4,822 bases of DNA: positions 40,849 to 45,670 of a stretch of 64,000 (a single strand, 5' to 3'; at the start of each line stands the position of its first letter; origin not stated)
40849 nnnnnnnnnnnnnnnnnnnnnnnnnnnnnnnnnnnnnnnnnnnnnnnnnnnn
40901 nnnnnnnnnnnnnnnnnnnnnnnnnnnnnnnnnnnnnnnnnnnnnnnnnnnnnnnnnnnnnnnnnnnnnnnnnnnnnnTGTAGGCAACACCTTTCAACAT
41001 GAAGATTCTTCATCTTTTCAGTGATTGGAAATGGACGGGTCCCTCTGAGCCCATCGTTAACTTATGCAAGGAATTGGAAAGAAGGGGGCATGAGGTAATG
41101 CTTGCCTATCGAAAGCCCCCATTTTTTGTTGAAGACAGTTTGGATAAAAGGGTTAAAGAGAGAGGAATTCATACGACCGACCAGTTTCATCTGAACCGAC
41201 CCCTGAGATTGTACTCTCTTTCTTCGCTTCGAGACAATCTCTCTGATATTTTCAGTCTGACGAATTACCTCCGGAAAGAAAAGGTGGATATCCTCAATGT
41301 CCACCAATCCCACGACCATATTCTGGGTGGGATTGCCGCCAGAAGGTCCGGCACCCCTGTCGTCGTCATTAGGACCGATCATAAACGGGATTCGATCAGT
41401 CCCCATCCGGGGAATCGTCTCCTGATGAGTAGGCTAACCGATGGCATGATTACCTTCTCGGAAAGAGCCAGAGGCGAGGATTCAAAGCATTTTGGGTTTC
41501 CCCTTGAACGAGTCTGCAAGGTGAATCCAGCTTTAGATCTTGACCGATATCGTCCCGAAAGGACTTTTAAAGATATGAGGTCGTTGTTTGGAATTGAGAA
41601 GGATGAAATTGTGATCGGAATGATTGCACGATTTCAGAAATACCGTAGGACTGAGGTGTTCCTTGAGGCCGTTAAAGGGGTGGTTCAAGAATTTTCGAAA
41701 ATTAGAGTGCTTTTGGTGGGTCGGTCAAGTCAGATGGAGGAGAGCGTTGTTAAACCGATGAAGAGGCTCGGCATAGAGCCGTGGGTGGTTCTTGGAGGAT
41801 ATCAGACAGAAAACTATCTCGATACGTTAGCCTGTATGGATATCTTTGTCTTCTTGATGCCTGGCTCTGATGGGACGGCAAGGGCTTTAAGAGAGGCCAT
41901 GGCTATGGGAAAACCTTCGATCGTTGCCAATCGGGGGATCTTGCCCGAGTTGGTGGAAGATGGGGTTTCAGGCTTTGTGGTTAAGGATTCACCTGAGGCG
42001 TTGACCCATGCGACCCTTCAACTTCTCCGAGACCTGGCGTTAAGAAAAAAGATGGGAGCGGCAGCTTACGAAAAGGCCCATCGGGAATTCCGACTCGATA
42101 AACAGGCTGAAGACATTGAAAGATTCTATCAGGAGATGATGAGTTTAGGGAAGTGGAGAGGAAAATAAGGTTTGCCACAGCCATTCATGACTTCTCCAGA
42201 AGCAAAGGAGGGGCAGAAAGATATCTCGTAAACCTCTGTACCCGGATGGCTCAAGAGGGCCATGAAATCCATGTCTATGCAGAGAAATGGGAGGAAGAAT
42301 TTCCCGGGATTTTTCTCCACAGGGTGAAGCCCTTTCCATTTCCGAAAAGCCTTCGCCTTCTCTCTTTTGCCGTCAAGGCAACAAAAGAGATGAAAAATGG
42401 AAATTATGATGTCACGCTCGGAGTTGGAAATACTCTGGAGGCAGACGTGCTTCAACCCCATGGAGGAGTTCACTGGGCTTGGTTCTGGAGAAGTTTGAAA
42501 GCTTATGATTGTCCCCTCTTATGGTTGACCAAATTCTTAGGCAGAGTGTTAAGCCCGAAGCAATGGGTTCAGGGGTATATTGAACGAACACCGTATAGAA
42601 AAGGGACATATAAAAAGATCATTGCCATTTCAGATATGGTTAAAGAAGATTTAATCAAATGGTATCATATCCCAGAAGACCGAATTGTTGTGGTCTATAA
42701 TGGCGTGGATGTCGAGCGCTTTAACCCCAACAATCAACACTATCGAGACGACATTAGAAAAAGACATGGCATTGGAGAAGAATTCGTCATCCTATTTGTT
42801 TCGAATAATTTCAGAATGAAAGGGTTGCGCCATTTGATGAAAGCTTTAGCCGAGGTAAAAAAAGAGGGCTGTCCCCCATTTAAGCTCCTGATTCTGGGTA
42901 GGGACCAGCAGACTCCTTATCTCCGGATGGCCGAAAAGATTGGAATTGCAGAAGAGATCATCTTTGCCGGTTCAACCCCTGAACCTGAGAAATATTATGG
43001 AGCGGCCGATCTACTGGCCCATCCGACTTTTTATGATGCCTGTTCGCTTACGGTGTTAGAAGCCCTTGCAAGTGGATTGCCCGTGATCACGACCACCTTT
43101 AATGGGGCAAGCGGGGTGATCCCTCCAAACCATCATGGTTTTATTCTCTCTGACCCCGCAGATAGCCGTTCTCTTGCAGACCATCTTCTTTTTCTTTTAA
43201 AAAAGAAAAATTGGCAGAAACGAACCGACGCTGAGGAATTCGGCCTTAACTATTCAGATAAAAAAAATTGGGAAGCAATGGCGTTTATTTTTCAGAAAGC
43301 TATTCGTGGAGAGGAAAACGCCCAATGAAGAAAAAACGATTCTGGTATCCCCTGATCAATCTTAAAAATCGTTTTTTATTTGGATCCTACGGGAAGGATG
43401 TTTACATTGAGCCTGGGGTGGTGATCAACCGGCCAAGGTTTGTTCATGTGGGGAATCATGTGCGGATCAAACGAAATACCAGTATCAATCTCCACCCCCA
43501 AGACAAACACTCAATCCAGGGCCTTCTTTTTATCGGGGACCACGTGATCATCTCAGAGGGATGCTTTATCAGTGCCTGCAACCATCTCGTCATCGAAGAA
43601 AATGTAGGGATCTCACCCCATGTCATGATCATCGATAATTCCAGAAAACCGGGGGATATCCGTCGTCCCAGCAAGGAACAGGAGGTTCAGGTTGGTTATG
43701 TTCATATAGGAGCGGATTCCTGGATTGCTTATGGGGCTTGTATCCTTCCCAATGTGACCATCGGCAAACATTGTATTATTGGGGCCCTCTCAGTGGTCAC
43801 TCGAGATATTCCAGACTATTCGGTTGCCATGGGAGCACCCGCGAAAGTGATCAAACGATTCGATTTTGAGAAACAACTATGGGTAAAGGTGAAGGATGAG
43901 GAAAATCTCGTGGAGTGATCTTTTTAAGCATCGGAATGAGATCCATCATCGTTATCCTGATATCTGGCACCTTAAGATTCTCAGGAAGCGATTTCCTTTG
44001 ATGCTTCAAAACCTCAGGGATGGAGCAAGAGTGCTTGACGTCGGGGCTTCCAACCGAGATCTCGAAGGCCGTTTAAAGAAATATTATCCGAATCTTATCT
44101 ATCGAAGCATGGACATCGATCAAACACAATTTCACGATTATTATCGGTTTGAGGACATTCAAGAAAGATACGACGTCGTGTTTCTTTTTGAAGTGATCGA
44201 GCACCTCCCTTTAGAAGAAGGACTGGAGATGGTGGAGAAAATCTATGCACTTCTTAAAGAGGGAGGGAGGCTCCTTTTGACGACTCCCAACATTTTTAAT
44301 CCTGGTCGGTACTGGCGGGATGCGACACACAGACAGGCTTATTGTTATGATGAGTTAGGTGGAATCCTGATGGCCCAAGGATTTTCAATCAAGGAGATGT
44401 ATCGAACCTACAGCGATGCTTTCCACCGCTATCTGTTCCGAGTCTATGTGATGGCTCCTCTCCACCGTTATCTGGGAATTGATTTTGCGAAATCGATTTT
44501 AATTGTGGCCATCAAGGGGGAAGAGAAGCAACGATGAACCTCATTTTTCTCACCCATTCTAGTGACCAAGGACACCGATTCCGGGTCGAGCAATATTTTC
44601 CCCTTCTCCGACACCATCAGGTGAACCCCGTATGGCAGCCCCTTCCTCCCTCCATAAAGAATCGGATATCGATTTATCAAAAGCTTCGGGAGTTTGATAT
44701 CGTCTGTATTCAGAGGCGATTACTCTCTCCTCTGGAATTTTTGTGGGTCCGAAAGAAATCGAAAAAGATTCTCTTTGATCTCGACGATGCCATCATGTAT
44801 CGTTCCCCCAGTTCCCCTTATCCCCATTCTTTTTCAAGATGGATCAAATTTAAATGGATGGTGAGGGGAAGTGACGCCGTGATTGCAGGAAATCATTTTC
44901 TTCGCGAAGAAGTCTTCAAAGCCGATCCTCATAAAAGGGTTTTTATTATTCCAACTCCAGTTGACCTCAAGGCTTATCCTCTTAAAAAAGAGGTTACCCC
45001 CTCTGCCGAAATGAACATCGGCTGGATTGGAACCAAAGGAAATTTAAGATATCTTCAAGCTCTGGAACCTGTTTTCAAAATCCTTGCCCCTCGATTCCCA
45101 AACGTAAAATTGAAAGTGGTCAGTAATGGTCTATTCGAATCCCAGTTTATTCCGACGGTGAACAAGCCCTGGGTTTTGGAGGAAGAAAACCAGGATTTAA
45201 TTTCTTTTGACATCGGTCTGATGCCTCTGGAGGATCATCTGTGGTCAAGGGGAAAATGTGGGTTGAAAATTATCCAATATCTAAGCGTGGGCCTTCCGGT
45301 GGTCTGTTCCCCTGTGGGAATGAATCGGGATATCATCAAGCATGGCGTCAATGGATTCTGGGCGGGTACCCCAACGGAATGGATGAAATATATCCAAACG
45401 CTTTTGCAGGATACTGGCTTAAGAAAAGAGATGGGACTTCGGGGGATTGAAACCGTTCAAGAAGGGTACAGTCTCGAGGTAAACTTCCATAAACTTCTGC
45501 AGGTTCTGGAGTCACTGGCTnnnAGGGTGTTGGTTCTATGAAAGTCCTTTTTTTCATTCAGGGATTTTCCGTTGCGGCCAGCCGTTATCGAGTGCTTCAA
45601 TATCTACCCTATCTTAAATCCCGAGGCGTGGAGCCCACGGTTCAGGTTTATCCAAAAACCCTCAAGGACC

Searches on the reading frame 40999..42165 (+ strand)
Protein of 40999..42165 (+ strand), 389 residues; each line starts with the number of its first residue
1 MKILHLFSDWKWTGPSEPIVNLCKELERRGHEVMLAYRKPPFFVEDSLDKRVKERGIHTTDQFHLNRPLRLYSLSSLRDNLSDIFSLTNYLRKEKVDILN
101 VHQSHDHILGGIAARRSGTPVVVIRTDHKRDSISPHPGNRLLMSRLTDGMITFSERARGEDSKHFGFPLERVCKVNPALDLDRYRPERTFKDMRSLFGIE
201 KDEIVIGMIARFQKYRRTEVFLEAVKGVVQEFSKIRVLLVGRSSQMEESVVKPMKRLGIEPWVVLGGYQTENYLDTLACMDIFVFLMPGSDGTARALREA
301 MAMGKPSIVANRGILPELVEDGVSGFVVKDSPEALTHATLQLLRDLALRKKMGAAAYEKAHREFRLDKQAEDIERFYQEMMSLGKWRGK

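Call 6: search_protein_families(library=pfam, proteins=[window:40999-42165:+], max_evalue=0.001)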
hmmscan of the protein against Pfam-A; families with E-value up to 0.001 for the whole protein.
window:40999-42165:+ (389 aa): 6 families
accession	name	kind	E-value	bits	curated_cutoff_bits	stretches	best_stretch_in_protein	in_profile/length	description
PF00534.26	Glycos_transf_1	-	5.7e-23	81.8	26.4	1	197-358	9-171/172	Glycosyl transferases group 1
PF13692.12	Glyco_trans_1_4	-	5.9e-23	82.2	27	1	205-345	3-142/142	Glycosyl transferases group 1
PF13439.12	Glyco_transf_4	-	2.6e-16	60.6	28.5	1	19-183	8-170/170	Glycosyltransferase Family 4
PF13579.12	Glyco_trans_4_4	-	3.5e-07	31.1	29.7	1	14-129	2-105/158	Glycosyl transferase 4-like domain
PF13477.12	Glyco_trans_4_2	-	8.1e-06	26.5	23.4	1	21-124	15-104/139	Glycosyl transferase 4-like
PF13524.12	Glyco_trans_1_2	-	4.9e-05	23.7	25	1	297-374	67-143/144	Glycosyl transferase-like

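Call 44: search_protein_families(library=ncbifam, proteins=[window:40999-42165:+], max_evalue=0.00001)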
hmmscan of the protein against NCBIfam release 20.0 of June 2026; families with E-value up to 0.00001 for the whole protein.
window:40999-42165:+ (389 aa): 20 families
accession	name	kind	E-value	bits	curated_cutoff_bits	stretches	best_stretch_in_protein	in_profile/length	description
TIGR03999.1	thiol_BshA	equivalog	1.1e-25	90.4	273.7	1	21-381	20-374/375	N-acetyl-alpha-D-glucosaminyl L-malate synthase BshA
TIGR03088.1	stp2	hypoth_equivalog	4.4e-24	85.2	409.05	1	83-380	69-373/374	TIGR03088 family PEP-CTERM/XrtA system glycosyltransferase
TIGR03449.1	mycothiol_MshA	equivalog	4.2e-21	75.3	462.5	1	163-381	181-404/406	D-inositol-3-phosphate glycosyltransferase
NF041876.1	EPS_EpsE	equivalog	2.9e-17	63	400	1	203-372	214-388/389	exopolysaccharide biosynthesis GT4 family glycosyltransferase EpsE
TIGR04063.1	stp3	hypoth_equivalog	1.6e-14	53.7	442.05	1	164-380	174-395/397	TIGR04063 family PEP-CTERM/XrtA system glycosyltransferase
NF041010.1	glycosy_Agl16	equivalog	5.4e-14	51.8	575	1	205-380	181-351/352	glycosylation protein Agl16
NF038298.1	EPS_HpsO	equivalog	4e-12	45.6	575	1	171-380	168-387/388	hormogonium polysaccharide biosynthesis glycosyltransferase HpsO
NF053787.1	GlcN_PG_synth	equivalog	7.3e-12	44.8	480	1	178-381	172-360/361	N-acetylglucosaminyl phosphatidylglycerol synthase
NF038295.1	EPS_HpsP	equivalog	1.2e-11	44.3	550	1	189-380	193-387/388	hormogonium polysaccharide biosynthesis glycosyltransferase HpsP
NF038229.1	Glyco4_Geo_Pelo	equivalog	1.1e-10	41.1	400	1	221-381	179-337/338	GPMC system family 4 glycosyltransferase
NF047684.1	TeichurnBiosyTuaC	equivalog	1.4e-09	37.4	550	1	179-381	194-390/391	teichuronic acid biosynthesis protein TuaC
TIGR02149.1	glgA_Coryne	subfamily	7.3e-09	35.2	302.4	1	163-380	161-390/391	glycogen synthase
NF041139.1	TreT_Thcocales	equivalog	1.2e-07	30.9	775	1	197-372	223-404/412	trehalose synthase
NF049988.1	MGlcDAGSynMgs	equivalog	3.7e-07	29.9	400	1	189-382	199-389/398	alpha-monoglucosyldiacylglycerol synthase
NF047880.1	glyco_SdgA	exception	7.9e-07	28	800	1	206-361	318-472/488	serine-aspartate repeat adhesin O-glycosyltransferase SdgA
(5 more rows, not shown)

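Call 45: search_solved_structures(query=window:40999-42165:+, max_evalue=0.001)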
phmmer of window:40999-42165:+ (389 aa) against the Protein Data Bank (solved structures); distinct sequences matched with E-value up to 0.001: 22.
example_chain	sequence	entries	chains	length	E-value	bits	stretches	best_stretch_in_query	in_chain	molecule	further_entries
2jjm_A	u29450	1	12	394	5.4e-21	78.3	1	82-381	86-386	GLYCOSYL TRANSFERASE, GROUP 1 FAMILY PROTEIN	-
3mbo_A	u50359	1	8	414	6.2e-21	78.1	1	82-381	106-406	Glycosyltransferase, group 1 family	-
5d00_A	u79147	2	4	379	7.3e-16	61.4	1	85-380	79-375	N-acetyl-alpha-D-glucosaminyl L-malate synthase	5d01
6d9t_A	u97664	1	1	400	5.5e-12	48.6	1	86-382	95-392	Glycosyl transferase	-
6n1x_A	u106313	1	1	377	7.4e-12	48.2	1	86-381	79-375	Glycosyltransferase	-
3c4q_A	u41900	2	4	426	8.1e-11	44.8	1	121-379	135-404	Predicted glycosyltransferases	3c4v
3c48_A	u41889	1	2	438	8.6e-11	44.7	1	121-379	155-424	Predicted glycosyltransferases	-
5i45_A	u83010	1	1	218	2e-09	40.2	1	205-382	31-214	Glycosyl transferases group 1 family protein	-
4xso_B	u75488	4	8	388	5e-08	35.6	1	176-330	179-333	Alr3699 protein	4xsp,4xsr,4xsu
2x6q_A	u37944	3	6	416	5e-08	35.6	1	195-383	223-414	TREHALOSE-SYNTHASE TRET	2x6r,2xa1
2xa2_A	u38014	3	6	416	1.5e-07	34.1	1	195-383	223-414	TREHALOSE-SYNTHASE TRET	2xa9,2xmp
6zj4_AAA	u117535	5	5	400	8.7e-06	28.2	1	175-370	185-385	Trehalose phosphorylase/synthase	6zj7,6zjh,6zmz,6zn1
3oka_A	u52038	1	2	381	1.2e-05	27.7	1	113-366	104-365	GDP-mannose-dependent alpha-(1-6)-phosphatidylinositol monomannoside mannosyltransferase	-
3okc_A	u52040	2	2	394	1.2e-05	27.7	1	113-367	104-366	GDP-mannose-dependent alpha-(1-6)-phosphatidylinositol monomannoside mannosyltransferase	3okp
4n9w_A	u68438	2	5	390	3e-05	26.4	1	149-379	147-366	GDP-mannose-dependent alpha-(1-2)-phosphatidylinositol mannosyltransferase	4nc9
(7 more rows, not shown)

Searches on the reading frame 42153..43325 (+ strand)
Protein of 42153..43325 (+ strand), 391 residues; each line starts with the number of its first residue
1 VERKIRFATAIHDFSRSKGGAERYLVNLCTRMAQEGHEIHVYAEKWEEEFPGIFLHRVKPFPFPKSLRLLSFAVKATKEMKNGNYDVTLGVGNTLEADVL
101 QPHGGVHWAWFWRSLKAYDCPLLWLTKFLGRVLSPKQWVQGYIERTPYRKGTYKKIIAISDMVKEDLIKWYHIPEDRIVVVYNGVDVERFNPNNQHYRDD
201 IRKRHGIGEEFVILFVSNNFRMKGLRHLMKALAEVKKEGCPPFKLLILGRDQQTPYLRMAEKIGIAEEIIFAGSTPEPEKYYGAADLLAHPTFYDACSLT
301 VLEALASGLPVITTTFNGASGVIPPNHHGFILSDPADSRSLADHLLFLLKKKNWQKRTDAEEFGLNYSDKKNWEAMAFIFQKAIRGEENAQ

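Call 6: search_protein_families(library=pfam, proteins=[window:42153-43325:+], max_evalue=0.001)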
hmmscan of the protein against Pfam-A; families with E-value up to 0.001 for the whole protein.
window:42153-43325:+ (391 aa): 5 families
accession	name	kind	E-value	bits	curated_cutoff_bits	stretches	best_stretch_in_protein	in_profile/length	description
PF00534.26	Glycos_transf_1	-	9.3e-29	100.6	26.4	1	198-359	2-164/172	Glycosyl transferases group 1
PF13692.12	Glyco_trans_1_4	-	3.3e-25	89.5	27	1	211-350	2-141/142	Glycosyl transferases group 1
PF13439.12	Glyco_transf_4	-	2.6e-24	86.6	28.5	1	19-189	2-170/170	Glycosyltransferase Family 4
PF13579.12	Glyco_trans_4_4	-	3.4e-09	37.7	29.7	1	19-184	1-158/158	Glycosyl transferase 4-like domain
PF20706.3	GT4-conflict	-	0.00019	21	26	0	207-319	195-316/385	Family 4 Glycosyltransferase in conflict systems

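Call 44: search_protein_families(library=ncbifam, proteins=[window:42153-43325:+], max_evalue=0.00001)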
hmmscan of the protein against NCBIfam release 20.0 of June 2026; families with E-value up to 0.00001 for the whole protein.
window:42153-43325:+ (391 aa): 24 families
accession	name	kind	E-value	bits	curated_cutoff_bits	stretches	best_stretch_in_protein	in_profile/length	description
TIGR03088.1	stp2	hypoth_equivalog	1.8e-26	93.1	409.05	1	155-358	139-345/374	TIGR03088 family PEP-CTERM/XrtA system glycosyltransferase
TIGR03999.1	thiol_BshA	equivalog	3.7e-24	85.4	273.7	1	155-357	147-344/375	N-acetyl-alpha-D-glucosaminyl L-malate synthase BshA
TIGR03449.1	mycothiol_MshA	equivalog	8.1e-23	81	462.5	1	156-377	168-393/406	D-inositol-3-phosphate glycosyltransferase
TIGR04063.1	stp3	hypoth_equivalog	2.9e-22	79.1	442.05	1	154-382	159-390/397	TIGR04063 family PEP-CTERM/XrtA system glycosyltransferase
TIGR04157.1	glyco_rSAM_CFB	subfamily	3e-22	79.2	400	1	153-361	170-384/406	TIGR04157 family glycosyltransferase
TIGR02149.1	glgA_Coryne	subfamily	2.6e-20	72.9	302.4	1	139-345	133-349/391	glycogen synthase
TIGR04047.1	MSMEG_0565_glyc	hypoth_equivalog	5.7e-16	58.5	259.85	1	155-377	141-364/373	MSMEG_0565 family glycosyltransferase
NF053787.1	GlcN_PG_synth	equivalog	9.9e-15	54.2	480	1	137-356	131-331/361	N-acetylglucosaminyl phosphatidylglycerol synthase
NF041876.1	EPS_EpsE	equivalog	1.7e-13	50.6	400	1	173-355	183-365/389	exopolysaccharide biosynthesis GT4 family glycosyltransferase EpsE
NF047684.1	TeichurnBiosyTuaC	equivalog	1.7e-13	50.3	550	1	155-381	167-387/391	teichuronic acid biosynthesis protein TuaC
NF050063.1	ProtGlycPglJ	equivalog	2.4e-12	46.7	500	1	155-356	147-337/363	N-acetylgalactosamine-N,N'-diacetylbacillosaminyl-diphospho-undecaprenol 4-alpha-N-acetylgalactosaminyltransferase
NF012028.0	PRK15484.1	subfamily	3e-12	46.3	618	1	155-384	142-375/380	lipopolysaccharide N-acetylglucosaminyltransferase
NF041010.1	glycosy_Agl16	equivalog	3.5e-11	42.6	575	1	153-378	134-342/352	glycosylation protein Agl16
NF053513.1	Gtran_IagA_BgsA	equivalog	8e-10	38.2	460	1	156-313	109-264/333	LTA glycolipid anchor biosynthesis glycosyltransferase, IagA/BgsA family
NF038298.1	EPS_HpsO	equivalog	1.3e-09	37.3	575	1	179-357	172-358/388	hormogonium polysaccharide biosynthesis glycosyltransferase HpsO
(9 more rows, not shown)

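Call 46: search_solved_structures(query=window:42153-43325:+, max_evalue=0.001)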
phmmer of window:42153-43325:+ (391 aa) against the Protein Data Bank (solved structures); distinct sequences matched with E-value up to 0.001: 55.
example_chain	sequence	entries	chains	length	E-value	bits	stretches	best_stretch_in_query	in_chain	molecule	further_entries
2iv7_A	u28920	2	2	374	7.2e-26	94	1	141-346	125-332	LIPOPOLYSACCHARIDE CORE BIOSYNTHESIS PROTEIN RFAG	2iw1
8b5s_A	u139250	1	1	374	1.8e-22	82.8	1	141-372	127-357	UDP-glucose:(Heptosyl) LPS alpha 1,3-glucosyltransferase WaaG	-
8b5q_A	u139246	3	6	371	2.2e-22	82.5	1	141-369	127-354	UDP-glucose:(Heptosyl) LPS alpha 1,3-glucosyltransferase WaaG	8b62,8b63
8b5s_B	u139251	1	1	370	2.3e-22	82.5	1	141-369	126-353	UDP-glucose:(Heptosyl) LPS alpha 1,3-glucosyltransferase WaaG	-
3c4q_A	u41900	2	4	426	3.8e-18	68.6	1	163-372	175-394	Predicted glycosyltransferases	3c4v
3c48_A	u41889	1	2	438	4.2e-18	68.4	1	163-372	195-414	Predicted glycosyltransferases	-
5d00_A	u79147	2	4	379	1.1e-13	53.9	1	167-351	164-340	N-acetyl-alpha-D-glucosaminyl L-malate synthase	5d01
6n1x_A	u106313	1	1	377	2.1e-13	52.9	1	176-353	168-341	Glycosyltransferase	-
6d9t_A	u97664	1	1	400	2.3e-13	52.8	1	176-353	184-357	Glycosyl transferase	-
2jjm_A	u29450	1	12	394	7.9e-13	51.1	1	174-356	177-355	GLYCOSYL TRANSFERASE, GROUP 1 FAMILY PROTEIN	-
3mbo_A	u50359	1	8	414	9.4e-13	50.8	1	174-356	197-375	Glycosyltransferase, group 1 family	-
7mi0_A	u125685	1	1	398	4.2e-11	45.4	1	149-347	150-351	Glycosyltransferase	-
6kih_A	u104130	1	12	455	1.1e-10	44.1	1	208-378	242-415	Tll1590 protein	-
7qsg_A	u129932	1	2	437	3.9e-10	42.2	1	138-348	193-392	D-inositol 3-phosphate glycosyltransferase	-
4xso_B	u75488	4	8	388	2.6e-08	36.2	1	178-345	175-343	Alr3699 protein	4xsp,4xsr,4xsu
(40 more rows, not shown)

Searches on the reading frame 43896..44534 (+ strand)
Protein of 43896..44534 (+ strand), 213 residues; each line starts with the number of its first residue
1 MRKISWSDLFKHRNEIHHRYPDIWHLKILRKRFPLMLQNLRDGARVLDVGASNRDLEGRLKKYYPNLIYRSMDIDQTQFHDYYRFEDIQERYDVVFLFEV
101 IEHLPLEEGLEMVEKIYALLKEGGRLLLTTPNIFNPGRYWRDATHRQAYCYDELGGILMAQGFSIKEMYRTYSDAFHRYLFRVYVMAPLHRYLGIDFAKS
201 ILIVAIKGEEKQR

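Call 3: search_protein_families(library=pfam, proteins=[window:43896-44534:+], max_evalue=0.01)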
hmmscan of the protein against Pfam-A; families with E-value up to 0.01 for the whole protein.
window:43896-44534:+ (213 aa): 6 families
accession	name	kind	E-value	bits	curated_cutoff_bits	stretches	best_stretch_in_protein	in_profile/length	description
PF13489.12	Methyltransf_23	-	6.9e-12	45.8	27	1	29-165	9-161/164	Methyltransferase domain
PF08242.18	Methyltransf_12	-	2.5e-06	28.6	30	1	80-126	54-98/98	Methyltransferase domain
PF08241.18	Methyltransf_11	-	8.2e-05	23.6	21.2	1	45-127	20-94/95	Methyltransferase domain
PF02353.26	CMAS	-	0.00012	22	27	1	73-131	109-167/273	Mycolic acid cyclopropane synthetase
PF13847.12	Methyltransf_31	-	0.0006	20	27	1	77-132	61-113/145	Methyltransferase domain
PF13649.12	Methyltransf_25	-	0.0011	20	27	1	81-124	54-97/97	Methyltransferase domain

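Call 4: search_protein_families(library=ncbifam, proteins=[window:43896-44534:+], max_evalue=0.01)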
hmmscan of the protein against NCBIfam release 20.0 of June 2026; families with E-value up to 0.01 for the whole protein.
window:43896-44534:+ (213 aa): 2 families
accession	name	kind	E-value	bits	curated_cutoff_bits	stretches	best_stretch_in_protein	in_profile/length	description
TIGR01983.1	UbiG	equivalog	1.2e-05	24.7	102.95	1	86-132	111-155/228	bifunctional 2-polyprenyl-6-hydroxyphenol methylase/3-demethylubiquinol 3-O-methyltransferase UbiG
TIGR04074.1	bacter_Hen1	equivalog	0.0074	14.8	340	1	83-133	348-396/462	3' terminal RNA ribose 2'-O-methyltransferase Hen1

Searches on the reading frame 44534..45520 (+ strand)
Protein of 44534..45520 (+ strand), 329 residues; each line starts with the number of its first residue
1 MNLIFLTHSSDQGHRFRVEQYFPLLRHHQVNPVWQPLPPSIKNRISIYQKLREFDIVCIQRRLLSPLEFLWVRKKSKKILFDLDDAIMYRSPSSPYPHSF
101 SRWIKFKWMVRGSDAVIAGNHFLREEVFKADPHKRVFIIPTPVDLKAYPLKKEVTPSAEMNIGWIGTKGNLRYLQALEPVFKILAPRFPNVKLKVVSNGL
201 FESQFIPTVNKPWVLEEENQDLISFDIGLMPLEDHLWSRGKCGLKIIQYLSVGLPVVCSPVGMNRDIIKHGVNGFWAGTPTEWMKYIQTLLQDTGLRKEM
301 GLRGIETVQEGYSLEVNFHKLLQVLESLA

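Call 3: search_protein_families(library=pfam, proteins=[window:44534-45520:+], max_evalue=0.01)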
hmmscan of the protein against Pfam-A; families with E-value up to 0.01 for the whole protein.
window:44534-45520:+ (329 aa): 5 families
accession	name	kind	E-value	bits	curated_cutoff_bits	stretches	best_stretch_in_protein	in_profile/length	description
PF00534.26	Glycos_transf_1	-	1.7e-09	37.9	26.4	1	242-304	105-169/172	Glycosyl transferases group 1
PF13692.12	Glyco_trans_1_4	-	2.2e-09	38.1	27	1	220-293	72-142/142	Glycosyl transferases group 1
PF13439.12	Glyco_transf_4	-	3.5e-06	27.6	28.5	1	8-146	27-169/170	Glycosyltransferase Family 4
PF13524.12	Glyco_trans_1_2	-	0.00043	20.7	25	1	239-322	60-143/144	Glycosyl transferase-like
PF09303.15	KcnmB2_inactiv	-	0.0071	16.7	25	0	46-56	20-30/32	KCNMB2, ball and chain domain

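Call 4: search_protein_families(library=ncbifam, proteins=[window:44534-45520:+], max_evalue=0.01)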
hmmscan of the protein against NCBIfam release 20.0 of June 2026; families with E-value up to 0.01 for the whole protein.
window:44534-45520:+ (329 aa): 10 families
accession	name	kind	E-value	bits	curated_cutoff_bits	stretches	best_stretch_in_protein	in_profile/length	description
NF038229.1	Glyco4_Geo_Pelo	equivalog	5.4e-08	32.2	400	1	250-327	258-335/338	GPMC system family 4 glycosyltransferase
TIGR03999.1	thiol_BshA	equivalog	5.3e-05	22.3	273.7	1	242-320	285-365/375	N-acetyl-alpha-D-glucosaminyl L-malate synthase BshA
NF041010.1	glycosy_Agl16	equivalog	5.6e-05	22.2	575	0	249-310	273-334/352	glycosylation protein Agl16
NF041876.1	EPS_EpsE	equivalog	0.00014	21.2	400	1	245-316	311-384/389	exopolysaccharide biosynthesis GT4 family glycosyltransferase EpsE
TIGR04063.1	stp3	hypoth_equivalog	0.0011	17.9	442.05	0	244-324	309-391/397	TIGR04063 family PEP-CTERM/XrtA system glycosyltransferase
NF047880.1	glyco_SdgA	exception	0.0015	17.2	800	1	242-321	402-483/488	serine-aspartate repeat adhesin O-glycosyltransferase SdgA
TIGR03088.1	stp2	hypoth_equivalog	0.0018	17.4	409.05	1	246-324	289-369/374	TIGR03088 family PEP-CTERM/XrtA system glycosyltransferase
TIGR02149.1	glgA_Coryne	subfamily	0.0036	16.5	302.4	0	250-326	304-388/391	glycogen synthase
TIGR03087.1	stp1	hypoth_equivalog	0.0054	15.9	316.65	1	245-326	314-395/397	TIGR03087 family PEP-CTERM/XrtA system glycosyltransferase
TIGR03449.1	mycothiol_MshA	equivalog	0.0094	14.9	462.5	0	243-325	317-400/406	D-inositol-3-phosphate glycosyltransferase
